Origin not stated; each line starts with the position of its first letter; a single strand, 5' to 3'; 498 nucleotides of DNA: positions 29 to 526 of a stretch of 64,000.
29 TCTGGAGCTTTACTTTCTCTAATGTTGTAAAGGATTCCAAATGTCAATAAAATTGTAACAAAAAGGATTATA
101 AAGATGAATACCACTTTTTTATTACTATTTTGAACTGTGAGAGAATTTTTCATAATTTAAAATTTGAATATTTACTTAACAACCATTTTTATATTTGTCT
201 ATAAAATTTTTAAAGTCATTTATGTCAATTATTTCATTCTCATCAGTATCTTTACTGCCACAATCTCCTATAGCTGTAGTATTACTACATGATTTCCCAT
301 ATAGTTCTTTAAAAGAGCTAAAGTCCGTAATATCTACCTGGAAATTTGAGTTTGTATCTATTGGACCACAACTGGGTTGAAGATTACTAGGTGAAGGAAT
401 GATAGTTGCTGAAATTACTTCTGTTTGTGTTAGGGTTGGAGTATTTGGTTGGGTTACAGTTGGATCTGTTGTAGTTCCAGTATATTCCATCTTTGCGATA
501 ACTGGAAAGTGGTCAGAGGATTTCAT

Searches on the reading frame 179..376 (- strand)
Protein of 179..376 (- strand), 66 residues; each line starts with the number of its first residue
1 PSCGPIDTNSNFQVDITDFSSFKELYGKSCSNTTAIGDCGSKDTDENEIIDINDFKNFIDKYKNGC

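Call 16: search_solved_structures(query=A2, max_evalue=10, show_alignments=2)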
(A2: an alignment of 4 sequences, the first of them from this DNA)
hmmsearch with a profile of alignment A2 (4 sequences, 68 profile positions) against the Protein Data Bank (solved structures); distinct sequences matched with E-value up to 10: 9.
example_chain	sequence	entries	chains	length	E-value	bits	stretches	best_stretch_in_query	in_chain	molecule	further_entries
1c7v_A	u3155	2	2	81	0.0025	21.2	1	16-63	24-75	CALCIUM VECTOR PROTEIN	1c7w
2m97_A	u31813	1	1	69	0.16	15.4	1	6-61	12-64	Optimized Ratiometric Calcium Sensor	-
3l19_A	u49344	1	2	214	0.24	14.8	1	6-33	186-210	Calcium/calmodulin dependent protein kinase with a kinase domain and 4 calmodulin like EF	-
2sas_A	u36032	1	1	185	1.8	12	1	13-36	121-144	SARCOPLASMIC CALCIUM-BINDING PROTEIN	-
1u0l_A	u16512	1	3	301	1.8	12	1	21-62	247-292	Probable GTPase engC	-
5nrk_B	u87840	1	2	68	2.3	11.7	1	41-56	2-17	DocCel5: Type I dockerin repeat domain from A. cellulolyticus family 5 endoglucanase WP_01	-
3lij_A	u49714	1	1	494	3.4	11.1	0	6-32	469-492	Calcium/calmodulin dependent protein kinase with a kinase domain and 4 calmodulin like EF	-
5nrm_B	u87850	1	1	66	4.8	10.7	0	41-56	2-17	DocCel5: Type I dockerin repeat domain from A. cellulolyticus family 5 endoglucanase WP_01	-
8c0t_A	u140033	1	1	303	5.1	10.6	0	7-59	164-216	mNeonGreen,Optimized Ratiometric Calcium Sensor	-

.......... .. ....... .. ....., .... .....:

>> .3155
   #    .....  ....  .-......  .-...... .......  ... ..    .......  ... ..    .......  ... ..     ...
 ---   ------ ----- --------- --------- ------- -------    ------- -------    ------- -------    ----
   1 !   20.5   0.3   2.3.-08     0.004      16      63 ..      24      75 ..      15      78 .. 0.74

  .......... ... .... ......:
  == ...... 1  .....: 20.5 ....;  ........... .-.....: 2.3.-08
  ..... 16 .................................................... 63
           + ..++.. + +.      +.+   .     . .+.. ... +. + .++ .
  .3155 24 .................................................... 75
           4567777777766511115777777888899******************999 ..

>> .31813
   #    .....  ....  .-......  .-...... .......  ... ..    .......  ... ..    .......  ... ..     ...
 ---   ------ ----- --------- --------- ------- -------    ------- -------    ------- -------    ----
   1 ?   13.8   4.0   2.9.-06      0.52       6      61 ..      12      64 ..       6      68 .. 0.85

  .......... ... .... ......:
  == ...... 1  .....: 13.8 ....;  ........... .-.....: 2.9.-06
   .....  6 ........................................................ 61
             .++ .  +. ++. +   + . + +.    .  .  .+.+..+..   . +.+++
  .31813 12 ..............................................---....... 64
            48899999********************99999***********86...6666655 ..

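Call 28: find_homologous_proteins(query=A2, max_evalue=0.01)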
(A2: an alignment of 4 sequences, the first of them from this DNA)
Query A2 (4 sequences): 2 candidates shared short words with the query, none scored E <= 0.01.

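Call 34: search_protein_representatives(alignment_id=A2)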
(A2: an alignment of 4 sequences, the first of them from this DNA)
Query: 4 sequences, 68 profile positions. Proteins with E-value up to 0.001 (for the whole library): 297; up to 1e-10: 72; up to 1e-30: 2. The best 150 are listed.
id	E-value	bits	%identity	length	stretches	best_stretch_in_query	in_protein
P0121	9.2e-33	128.3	-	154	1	1-68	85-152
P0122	2.2e-32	127.1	-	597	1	1-68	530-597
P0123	5.2e-29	116.3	-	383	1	2-67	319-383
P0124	3.0e-24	101.1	-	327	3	2-60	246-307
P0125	1.3e-21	92.6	-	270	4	2-67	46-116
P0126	5.5e-20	87.4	-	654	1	2-67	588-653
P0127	7.7e-20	86.9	-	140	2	2-57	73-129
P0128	9.7e-19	83.4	-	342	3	1-67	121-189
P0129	4.4e-17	78.1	-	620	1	1-67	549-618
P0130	8.1e-17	77.3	-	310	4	1-67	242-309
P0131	1.8e-16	76.1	-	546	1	2-67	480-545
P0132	7.1e-16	74.2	-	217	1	3-68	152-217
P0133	2.9e-15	72.3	-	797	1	2-67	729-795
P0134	3.2e-15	72.2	-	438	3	2-60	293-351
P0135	7.4e-15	71.0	-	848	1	2-67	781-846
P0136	8.8e-15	70.7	-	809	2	2-67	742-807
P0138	2.0e-14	69.6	-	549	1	2-67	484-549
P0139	2.7e-14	69.2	-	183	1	1-67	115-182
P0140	3.0e-14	69.0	-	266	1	1-67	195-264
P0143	7.7e-14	67.7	-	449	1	2-68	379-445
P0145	4.1e-13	65.4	-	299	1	2-59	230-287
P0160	6.3e-12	61.6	-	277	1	1-67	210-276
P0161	6.3e-12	61.6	-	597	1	2-60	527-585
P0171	1.4e-11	60.5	-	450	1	2-67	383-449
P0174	1.6e-11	60.3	-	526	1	1-67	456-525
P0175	1.6e-11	60.3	-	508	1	1-67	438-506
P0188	5.9e-11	58.5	-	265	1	2-67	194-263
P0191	9.3e-11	57.8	-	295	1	1-67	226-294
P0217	8.1e-10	54.8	-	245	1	3-67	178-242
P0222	1.3e-09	54.1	-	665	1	2-67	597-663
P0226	1.7e-09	53.8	-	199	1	2-62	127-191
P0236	3.5e-09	52.8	-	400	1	2-68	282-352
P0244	5.2e-09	52.3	-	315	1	2-67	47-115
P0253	9.6e-09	51.4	-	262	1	2-67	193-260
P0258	1.8e-08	50.5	-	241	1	2-67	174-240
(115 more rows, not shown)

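Call 39: search_protein_families(library=pfam, alignment_id=A4, max_evalue=0.001)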
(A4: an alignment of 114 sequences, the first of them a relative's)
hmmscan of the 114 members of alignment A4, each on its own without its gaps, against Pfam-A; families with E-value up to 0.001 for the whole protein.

A. member 1, P0121 (154 aa): 0 families

B. families by the number of members that match (of 114 scanned): 30 families (the first 25 are shown)
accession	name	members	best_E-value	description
PF00404.24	Dockerin_1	29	1.3e-11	Dockerin type I domain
PF00036.39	EF-hand_1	17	4.6e-13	EF hand domain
PF13405.12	EF-hand_6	13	1.9e-13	EF-hand domain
PF13499.12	EF-hand_7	12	5e-14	EF-hand domain pair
PF13202.12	EF-hand_5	4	4e-09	EF hand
PF13229.12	Beta_helix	3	4.4e-21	Right handed beta helix region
PF00963.24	Cohesin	3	7.3e-13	Cohesin domain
PF13088.12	BNR_2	3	1.2e-07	BNR repeat-like domain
PF00050.26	Kazal_1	3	4.2e-05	Kazal-type serine protease inhibitor domain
PF13948.11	DUF4215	2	9.6e-23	Domain of unknown function (DUF4215)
PF03372.29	Exo_endo_phos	2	1.5e-14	Endonuclease/Exonuclease/phosphatase family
PF00657.28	Lipase_GDSL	2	1.5e-10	GDSL-like Lipase/Acylhydrolase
PF12904.13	Collagen_bind_2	2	4.1e-10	Putative collagen-binding domain of a collagenase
PF11790.14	Glyco_hydro_cc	2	2.4e-09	Glycosyl hydrolase catalytic core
PF13472.12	Lipase_GDSL_2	2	1.8e-07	GDSL-like Lipase/Acylhydrolase family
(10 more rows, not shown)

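Call 44: search_protein_families(library=pfam, proteins=[P0140, P0191, P0258, P0160, P0253, P0171, P0188, P0226, P0244, P0217], max_evalue=0.01)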
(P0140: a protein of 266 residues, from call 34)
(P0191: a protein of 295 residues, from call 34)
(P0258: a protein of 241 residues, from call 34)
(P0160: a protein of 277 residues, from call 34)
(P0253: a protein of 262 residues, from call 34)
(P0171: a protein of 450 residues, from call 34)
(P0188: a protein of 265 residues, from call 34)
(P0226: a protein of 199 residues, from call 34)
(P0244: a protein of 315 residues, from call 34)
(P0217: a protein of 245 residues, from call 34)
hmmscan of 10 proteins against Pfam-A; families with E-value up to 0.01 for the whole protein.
P0140 (266 aa): 1 family
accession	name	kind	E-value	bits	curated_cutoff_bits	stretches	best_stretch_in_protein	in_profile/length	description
PF00404.24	Dockerin_1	-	8.8e-06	26.3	22.9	1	201-251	3-51/57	Dockerin type I domain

P0191 (295 aa): 0 families

P0258 (241 aa): 1 family
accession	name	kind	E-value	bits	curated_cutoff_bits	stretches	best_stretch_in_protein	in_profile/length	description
PF07648.20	Kazal_2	-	4.6e-05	23.9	22.8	1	84-113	14-48/48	Kazal-type serine protease inhibitor domain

P0160 (277 aa): 3 families
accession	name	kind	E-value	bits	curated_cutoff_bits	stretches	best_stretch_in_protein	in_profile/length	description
PF13405.12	EF-hand_6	-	9.1e-05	22.3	25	0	215-233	9-27/30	EF-hand domain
PF00036.39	EF-hand_1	-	0.00053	19.8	25.4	0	215-233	9-27/29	EF hand domain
PF00404.24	Dockerin_1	-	0.0088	16.7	22.9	0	215-265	2-50/57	Dockerin type I domain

P0253 (262 aa): 4 families
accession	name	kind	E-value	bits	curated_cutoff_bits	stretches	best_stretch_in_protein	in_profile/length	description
PF00050.26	Kazal_1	-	2.1e-07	31.3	21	1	125-146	8-29/49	Kazal-type serine protease inhibitor domain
PF07648.20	Kazal_2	-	4.8e-05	23.8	22.8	1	123-148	3-32/48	Kazal-type serine protease inhibitor domain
PF13499.12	EF-hand_7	-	0.0016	19.2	30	1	196-246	10-60/67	EF-hand domain pair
PF00404.24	Dockerin_1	-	0.0045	17.6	22.9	0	198-250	3-51/57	Dockerin type I domain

P0171 (450 aa): 1 family
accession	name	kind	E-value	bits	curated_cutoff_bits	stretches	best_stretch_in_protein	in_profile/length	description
PF00963.24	Cohesin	-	7.3e-13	49.3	24.1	2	85-170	33-127/139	Cohesin domain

P0188 (265 aa): 2 families
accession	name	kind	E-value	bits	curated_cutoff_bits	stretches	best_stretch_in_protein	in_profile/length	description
PF00404.24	Dockerin_1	-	0.00045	20.8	22.9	0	238-251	2-15/57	Dockerin type I domain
PF13202.12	EF-hand_5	-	0.0011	18.8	25.9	0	197-214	7-24/25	EF hand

P0226 (199 aa): 0 families

P0244 (315 aa): 0 families

P0217 (245 aa): 4 families
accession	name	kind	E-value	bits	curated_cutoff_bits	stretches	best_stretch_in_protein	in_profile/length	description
PF00404.24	Dockerin_1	-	0.0006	20.4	22.9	1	182-231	3-49/57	Dockerin type I domain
PF13499.12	EF-hand_7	-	0.0021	18.8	30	1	181-230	11-61/67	EF-hand domain pair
PF13405.12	EF-hand_6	-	0.004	17.2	25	0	217-235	8-26/30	EF-hand domain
PF00036.39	EF-hand_1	-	0.0059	16.5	25.4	0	218-233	9-24/29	EF hand domain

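Call 47: list_cluster_members(proteins=[P0171, P0175, P0145, P0124, P0125, P0126, P0129, P0131, P0133, P0135])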
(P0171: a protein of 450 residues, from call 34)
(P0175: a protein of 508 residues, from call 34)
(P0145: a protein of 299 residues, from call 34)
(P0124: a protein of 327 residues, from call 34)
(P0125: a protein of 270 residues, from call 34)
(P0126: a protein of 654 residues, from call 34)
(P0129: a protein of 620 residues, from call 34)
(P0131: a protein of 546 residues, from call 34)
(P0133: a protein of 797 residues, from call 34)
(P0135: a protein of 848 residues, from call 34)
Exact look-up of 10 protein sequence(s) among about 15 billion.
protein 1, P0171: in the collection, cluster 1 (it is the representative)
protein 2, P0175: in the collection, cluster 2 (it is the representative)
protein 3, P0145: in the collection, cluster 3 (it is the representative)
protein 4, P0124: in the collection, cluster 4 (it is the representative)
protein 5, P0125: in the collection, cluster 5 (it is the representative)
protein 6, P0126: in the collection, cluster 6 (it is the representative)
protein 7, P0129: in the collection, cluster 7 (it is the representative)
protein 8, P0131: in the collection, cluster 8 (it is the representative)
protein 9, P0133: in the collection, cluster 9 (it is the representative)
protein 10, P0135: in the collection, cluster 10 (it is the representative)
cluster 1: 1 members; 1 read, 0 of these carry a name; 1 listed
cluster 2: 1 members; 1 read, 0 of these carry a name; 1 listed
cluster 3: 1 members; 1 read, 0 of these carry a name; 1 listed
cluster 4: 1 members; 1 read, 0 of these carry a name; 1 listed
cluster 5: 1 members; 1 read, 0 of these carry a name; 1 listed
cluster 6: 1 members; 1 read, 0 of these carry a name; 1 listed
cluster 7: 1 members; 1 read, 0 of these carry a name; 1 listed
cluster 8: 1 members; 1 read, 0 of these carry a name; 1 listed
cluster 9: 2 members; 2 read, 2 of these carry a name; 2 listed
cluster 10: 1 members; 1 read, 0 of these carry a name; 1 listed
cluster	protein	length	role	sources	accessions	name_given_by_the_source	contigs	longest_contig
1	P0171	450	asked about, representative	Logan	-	-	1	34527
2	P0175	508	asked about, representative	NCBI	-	-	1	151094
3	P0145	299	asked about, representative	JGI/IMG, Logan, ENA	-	-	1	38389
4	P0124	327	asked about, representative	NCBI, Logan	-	-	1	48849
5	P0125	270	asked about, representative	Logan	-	-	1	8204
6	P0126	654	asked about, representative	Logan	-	-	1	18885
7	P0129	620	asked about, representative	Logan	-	-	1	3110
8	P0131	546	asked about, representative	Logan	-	-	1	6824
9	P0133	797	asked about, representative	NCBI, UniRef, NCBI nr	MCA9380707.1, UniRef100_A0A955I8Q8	hypothetical protein KC678_00390 [Candidatus Dojkabacteria bacterium] | EF-hand domain-containing protein n=1 Tax=Candidatus Dojkabacteria bacterium ... | hypothetical protein [Candidatus Dojkabacteria bacterium]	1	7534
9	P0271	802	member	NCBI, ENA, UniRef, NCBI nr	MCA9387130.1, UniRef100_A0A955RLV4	hypothetical protein KC669_03795 [Candidatus Dojkabacteria bacterium] | Uncharacterized protein n=1 Tax=Candidatus Dojkabacteria bacterium TaxID=2099670 ... | hypothetical protein [Candidatus Dojkabacteria bacterium]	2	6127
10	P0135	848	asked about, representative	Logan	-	-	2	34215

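Call 48: find_encoding_contigs(protein=P0171, flank=10000, max_places=2)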
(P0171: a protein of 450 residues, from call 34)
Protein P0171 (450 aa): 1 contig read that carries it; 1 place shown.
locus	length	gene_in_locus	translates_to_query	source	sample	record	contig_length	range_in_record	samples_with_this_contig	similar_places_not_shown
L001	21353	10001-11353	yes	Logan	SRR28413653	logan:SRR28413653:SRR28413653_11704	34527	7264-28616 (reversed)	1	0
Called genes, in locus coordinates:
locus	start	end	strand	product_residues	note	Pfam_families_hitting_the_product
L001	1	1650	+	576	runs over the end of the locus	PF03717:PBP_dimer, PF00905:Transpeptidase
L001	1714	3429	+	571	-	PF00664:ABC_membrane, PF00005:ABC_tran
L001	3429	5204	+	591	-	PF00664:ABC_membrane, PF00005:ABC_tran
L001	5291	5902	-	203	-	-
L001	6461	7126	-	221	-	PF03167:UDG (weak)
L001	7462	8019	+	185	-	PF00578:AhpC-TSA, PF08534:Redoxin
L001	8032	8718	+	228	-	PF00211:Guanylate_cyc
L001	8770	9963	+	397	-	PF01266:DAO (faint), PF04820:Trp_halogenase (faint), PF05834:Lycopene_cycl (faint), PF07992:Pyr_redox_2, PF13454:NAD_binding_9 (faint), PF13738:Pyr_redox_3 (weak), PF00070:Pyr_redox, PF22366:NDH2_C (faint)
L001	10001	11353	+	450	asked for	PF00963:Cohesin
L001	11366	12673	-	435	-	PF01794:Ferric_reduct, PF00175:NAD_binding_1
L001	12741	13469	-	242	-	PF02535:Zip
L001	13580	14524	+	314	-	PF02492:cobW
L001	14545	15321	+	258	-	PF01978:TrmB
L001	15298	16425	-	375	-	PF07690:MFS_1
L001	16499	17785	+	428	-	PF03952:Enolase_N, PF00113:Enolase_C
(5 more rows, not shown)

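Call 59: predict_structure(alignment_id=A4)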
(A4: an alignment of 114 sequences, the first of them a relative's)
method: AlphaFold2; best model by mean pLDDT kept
length: 154 residues; sequences in the alignment: 114
mean_pLDDT: 75.4   pTM: 0.54
mean pLDDT of the five models: 75.4, 74.6, 73.5, 73.5, 73.4
residues with pLDDT >= 90: 59; 70-90: 26; 50-70: 59; < 50: 10
segments of 3 or more residues with pLDDT < 50: 31-37
pLDDT, mean of each block of 10 residues (from residue 1): 58 54 52 47 56 58 66 81 92 94 97 93 94 97 92 74
secondary structure, 60 per line:
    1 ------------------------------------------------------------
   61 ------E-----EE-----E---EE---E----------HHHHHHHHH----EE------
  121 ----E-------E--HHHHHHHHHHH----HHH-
elements in order: H100-108 H136-146

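Call 61: fold_search(model_id=the predicted structure, library=pdb)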
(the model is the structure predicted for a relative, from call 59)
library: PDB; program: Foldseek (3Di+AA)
matches with E <= 10: 16; with E <= 0.001: 0
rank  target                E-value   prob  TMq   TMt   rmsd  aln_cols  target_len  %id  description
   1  2y3n_B                2.5e-01  0.92  0.26  0.62   3.5        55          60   18  Type II cohesin-dockerin domain from Bacteroides cellolosolvens (released 2012-01-11)
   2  5m0y_B                3.7e-01  0.72  0.24  0.24   4.4        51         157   25  Crystal Structure of the CohScaA-XDocCipB type II complex from Clostridium thermocellum at 1.5Angstrom resolution (released 2017-09-06)
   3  5k39_B                4.0e-01  0.75  0.26  0.26   3.7        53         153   24  THE TYPE II COHESIN DOCKERIN COMPLEX FROM CLOSTRIDIUM THERMOCELLUM (released 2017-03-29)
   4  4u3s_B                4.2e-01  0.69  0.25  0.24   3.9        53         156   19  Crystal structure of Coh3ScaB-XDoc_M1ScaA complex: A N-terminal interface mutant of type II Cohesin-X-Dockerin complex (released 2015-07-29)
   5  4wi0_B                5.9e-01  0.60  0.25  0.24   3.9        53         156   19  Crystal structure of Coh3ScaB-XDoc_M2ScaA complex: A C-terminal interface mutant of type II Cohesin-X-Dockerin complex (released 2015-10-07)
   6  3kcp_A                9.3e-01  0.54  0.26  0.14   4.3        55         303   20  Crystal structure of interacting Clostridium thermocellum multimodular components (released 2010-02-09)
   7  5g5d_B                1.4e+00  0.30  0.24  0.23   4.2        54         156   18  Crystal Structure of the CohScaC2-XDocCipA type II complex from Clostridium thermocellum (released 2017-04-05)
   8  2b59_B                1.7e+00  0.35  0.26  0.26   3.8        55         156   20  The type II cohesin dockerin complex (released 2005-10-11)
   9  4fl4_L                2.6e+00  0.28  0.27  0.14   3.2        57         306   19  Scaffoldin conformation and dynamics revealed by a ternary complex from the Clostridium thermocellum cellulosome (released 2012-06-27)
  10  4fl4_C                2.6e+00  0.28  0.27  0.14   3.8        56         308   20  Scaffoldin conformation and dynamics revealed by a ternary complex from the Clostridium thermocellum cellulosome (released 2012-06-27)
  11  4fl4_D                3.9e+00  0.13  0.25  0.49   4.8        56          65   25  Scaffoldin conformation and dynamics revealed by a ternary complex from the Clostridium thermocellum cellulosome (released 2012-06-27)
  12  4dh2_B                5.1e+00  0.12  0.25  0.47   5.1        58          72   17  Crystal structure of Coh-OlpC(Cthe_0452)-Doc435(Cthe_0435) complex: A novel type I Cohesin-Dockerin complex from Clost (released 2012-11-28)
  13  2ccl_B                5.1e+00  0.09  0.25  0.49   5.7        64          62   26  THE S45A, T46A MUTANT OF THE TYPE I COHESIN-DOCKERIN COMPLEX FROM THE CELLULOSOME OF CLOSTRIDIUM THERMOCELLUM (released 2007-02-13)
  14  4fl4_I                6.2e+00  0.13  0.24  0.13   6.5        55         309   18  Scaffoldin conformation and dynamics revealed by a ternary complex from the Clostridium thermocellum cellulosome (released 2012-06-27)
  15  9mo4_G                8.1e+00  0.02  0.14  0.14  11.0        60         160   22  Structure of native murine cardiac thin filament at pCa=5.8 in Ca2+-free state (lower strand) (released 2025-05-28)
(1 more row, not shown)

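Call 74: search_protein_families(library=ncbifam, alignment_id=A4, max_evalue=0.001)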
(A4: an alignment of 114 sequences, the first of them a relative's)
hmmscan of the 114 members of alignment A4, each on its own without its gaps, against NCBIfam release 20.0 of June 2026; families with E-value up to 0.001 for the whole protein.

A. member 1, P0121 (154 aa): 0 families

B. families by the number of members that match (of 114 scanned): 15 families
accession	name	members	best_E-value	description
NF041540.1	dockerin_GC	10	6.6e-07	GC-type dockerin domain-anchored protein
NF041410.1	XopAW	4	6.2e-12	XopAW family type III secretion system calcium-binding effector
NF041518.1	choice_anch_Q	4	4.7e-11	choice-of-anchor Q domain-containing protein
TIGR02232.1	myxo_disulf_rpt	2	2.7e-35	cysteine-rich acidic repeat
TIGR00633.1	xth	2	1.2e-09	exodeoxyribonuclease III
NF003842.0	PRK05421.1-4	2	3.8e-09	endonuclease/exonuclease/phosphatase family protein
NF047897.1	LctobiosidLnbX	1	3.2e-13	lacto-N-biosidase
NF041899.1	pec_ly_PelN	1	1.1e-09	pectate lyase PelN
TIGR00195.1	exoDNase_III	1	2.8e-08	exodeoxyribonuclease III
TIGR04292.1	heavy_Cys_CGP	1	5.1e-08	CGP-CTERM-anchored Cys-rich protein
NF045890.1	conj_pls20_p028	1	1.2e-06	pLS20_p028 family conjugation system transmembrane protein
NF008733.0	PRK11756.1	1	2.3e-06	exodeoxyribonuclease III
NF033510.3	Ca_tandemer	1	3.3e-05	Ca2+-stabilized repeat-containing adhesin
NF047446.1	barrel_OmpL47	1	0.00022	OmpL47-type beta-barrel domain-containing protein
NF052345.1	S_layer_anammox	1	0.00084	Kustd1514 family S-layer glycoprotein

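Call 75: search_protein_families(library=pfam, proteins=[P0145, P0174, P0175, P0222, P0161, P0236], max_evalue=0.01)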
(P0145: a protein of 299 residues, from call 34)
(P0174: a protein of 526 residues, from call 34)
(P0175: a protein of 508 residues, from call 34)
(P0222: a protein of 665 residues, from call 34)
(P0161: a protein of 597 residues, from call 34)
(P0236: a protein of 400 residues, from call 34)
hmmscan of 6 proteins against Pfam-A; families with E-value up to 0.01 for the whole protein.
P0145 (299 aa): 1 family
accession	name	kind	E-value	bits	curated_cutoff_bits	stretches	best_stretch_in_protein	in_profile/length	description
PF00963.24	Cohesin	-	2.6e-06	28.1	24.1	1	69-173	13-126/139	Cohesin domain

P0174 (526 aa): 0 families

P0175 (508 aa): 2 families
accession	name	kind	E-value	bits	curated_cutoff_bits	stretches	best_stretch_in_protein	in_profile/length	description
PF13948.11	DUF4215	-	9.6e-23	80.7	27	5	268-315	3-47/47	Domain of unknown function (DUF4215)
PF00963.24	Cohesin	-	6.9e-07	30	24.1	1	59-169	12-130/139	Cohesin domain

P0222 (665 aa): 5 families
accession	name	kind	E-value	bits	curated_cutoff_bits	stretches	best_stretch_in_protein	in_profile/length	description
PF00404.24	Dockerin_1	-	0.0012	19.4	22.9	1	602-653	3-51/57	Dockerin type I domain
PF00036.39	EF-hand_1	-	0.0013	18.6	25.4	0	639-654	10-25/29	EF hand domain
PF13405.12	EF-hand_6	-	0.0055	16.8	25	0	601-619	9-27/30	EF-hand domain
PF13499.12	EF-hand_7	-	0.0064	17.3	30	0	601-654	11-65/67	EF-hand domain pair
PF13202.12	EF-hand_5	-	0.0089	15.9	25.9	0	639-648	9-18/25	EF hand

P0161 (597 aa): 1 family
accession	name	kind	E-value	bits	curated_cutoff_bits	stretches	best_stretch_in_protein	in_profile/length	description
PF00404.24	Dockerin_1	-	0.0022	18.6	22.9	1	532-585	3-54/57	Dockerin type I domain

P0236 (400 aa): 0 families

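Call 82: find_related_loci(query=A2, collection=metagenome_contigs, flank=10000)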
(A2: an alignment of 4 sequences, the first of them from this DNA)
Query A2 (66 aa) in metagenome_contigs; peptide patterns used: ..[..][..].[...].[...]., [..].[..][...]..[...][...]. (x = any residue, [..] = any of these).
332 stretches matched a pattern; 1 encode a relative of the query (tblastn E <= 1e-3); 1 distinct loci.
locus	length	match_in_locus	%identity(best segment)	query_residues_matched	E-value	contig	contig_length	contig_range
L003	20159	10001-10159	27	5-66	2e-6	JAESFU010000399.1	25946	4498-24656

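Call 83: find_encoding_contigs(protein=P0145, flank=10000, max_places=1)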
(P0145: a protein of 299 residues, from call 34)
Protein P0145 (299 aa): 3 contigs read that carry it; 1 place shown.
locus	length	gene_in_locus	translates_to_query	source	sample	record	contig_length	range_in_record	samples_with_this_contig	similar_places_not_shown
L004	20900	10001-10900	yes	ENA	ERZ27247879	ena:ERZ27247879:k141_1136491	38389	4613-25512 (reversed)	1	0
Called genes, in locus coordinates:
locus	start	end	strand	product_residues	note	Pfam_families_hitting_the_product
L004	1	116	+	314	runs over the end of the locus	PF01018:GTP1_OBG, PF03193:RsgA_GTPase (faint), PF01926:MMR_HSR1, PF02421:FeoB_N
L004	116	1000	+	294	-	PF00892:EamA (weak)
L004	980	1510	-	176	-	PF01184:Gpr1_Fun34_YaaH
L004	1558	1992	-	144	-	-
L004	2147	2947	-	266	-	PF00149:Metallophos (weak)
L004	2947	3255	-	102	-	-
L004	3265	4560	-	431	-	PF01794:Ferric_reduct, PF08022:FAD_binding_8, PF00175:NAD_binding_1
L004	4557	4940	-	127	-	PF00173:Cyt-b5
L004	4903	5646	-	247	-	PF00173:Cyt-b5 (weak)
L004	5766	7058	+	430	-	-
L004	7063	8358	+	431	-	-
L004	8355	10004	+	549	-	-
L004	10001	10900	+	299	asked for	PF00963:Cohesin (weak)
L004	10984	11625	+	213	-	PF23477:zf_Tbcl_2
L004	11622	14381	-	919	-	-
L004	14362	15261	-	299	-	-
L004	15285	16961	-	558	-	-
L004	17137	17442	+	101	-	-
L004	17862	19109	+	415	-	PF00270:DEAD, PF04851:ResIII, PF00271:Helicase_C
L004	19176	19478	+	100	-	-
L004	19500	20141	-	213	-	PF06445:GyrI-like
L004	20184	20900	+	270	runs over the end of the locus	PF00149:Metallophos (weak)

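Call 84: find_encoding_contigs(protein=P0175, flank=10000, max_places=1)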
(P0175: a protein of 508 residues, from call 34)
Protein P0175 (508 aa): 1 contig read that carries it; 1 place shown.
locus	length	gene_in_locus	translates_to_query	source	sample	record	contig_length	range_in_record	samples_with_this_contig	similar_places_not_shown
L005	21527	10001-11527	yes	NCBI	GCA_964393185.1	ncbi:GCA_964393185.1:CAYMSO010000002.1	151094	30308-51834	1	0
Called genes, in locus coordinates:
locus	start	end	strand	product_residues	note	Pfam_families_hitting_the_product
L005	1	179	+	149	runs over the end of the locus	-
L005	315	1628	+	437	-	PF02403:Seryl_tRNA_N, PF00587:tRNA-synt_2b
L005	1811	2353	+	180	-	PF14512:TM1586_NiRdase (faint), PF00881:Nitroreductase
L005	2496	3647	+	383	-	PF00162:PGK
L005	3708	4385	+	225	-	-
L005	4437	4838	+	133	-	PF00075:RNase_H, PF13456:RVT_3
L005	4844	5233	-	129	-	-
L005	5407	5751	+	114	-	PF02482:Ribosomal_S30AE (weak)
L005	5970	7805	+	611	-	PF13948:DUF4215 (faint), PF16116:DUF4832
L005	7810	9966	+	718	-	PF16116:DUF4832, PF13948:DUF4215 (faint)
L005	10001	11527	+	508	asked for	PF00963:Cohesin (weak), PF13948:DUF4215 (faint)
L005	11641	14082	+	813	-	PF04542:Sigma70_r2, PF08281:Sigma70_r4_2 (weak)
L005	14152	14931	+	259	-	PF05175:MTS (faint), PF13847:Methyltransf_31 (weak)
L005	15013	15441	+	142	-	PF00011:HSP20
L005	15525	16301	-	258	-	-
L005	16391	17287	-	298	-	PF00793:DAHP_synth_1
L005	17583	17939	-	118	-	PF01475:FUR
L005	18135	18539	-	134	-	-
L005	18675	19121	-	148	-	-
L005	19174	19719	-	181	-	-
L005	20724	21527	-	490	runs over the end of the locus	PF00749:tRNA-synt_1c, PF19269:Anticodon_2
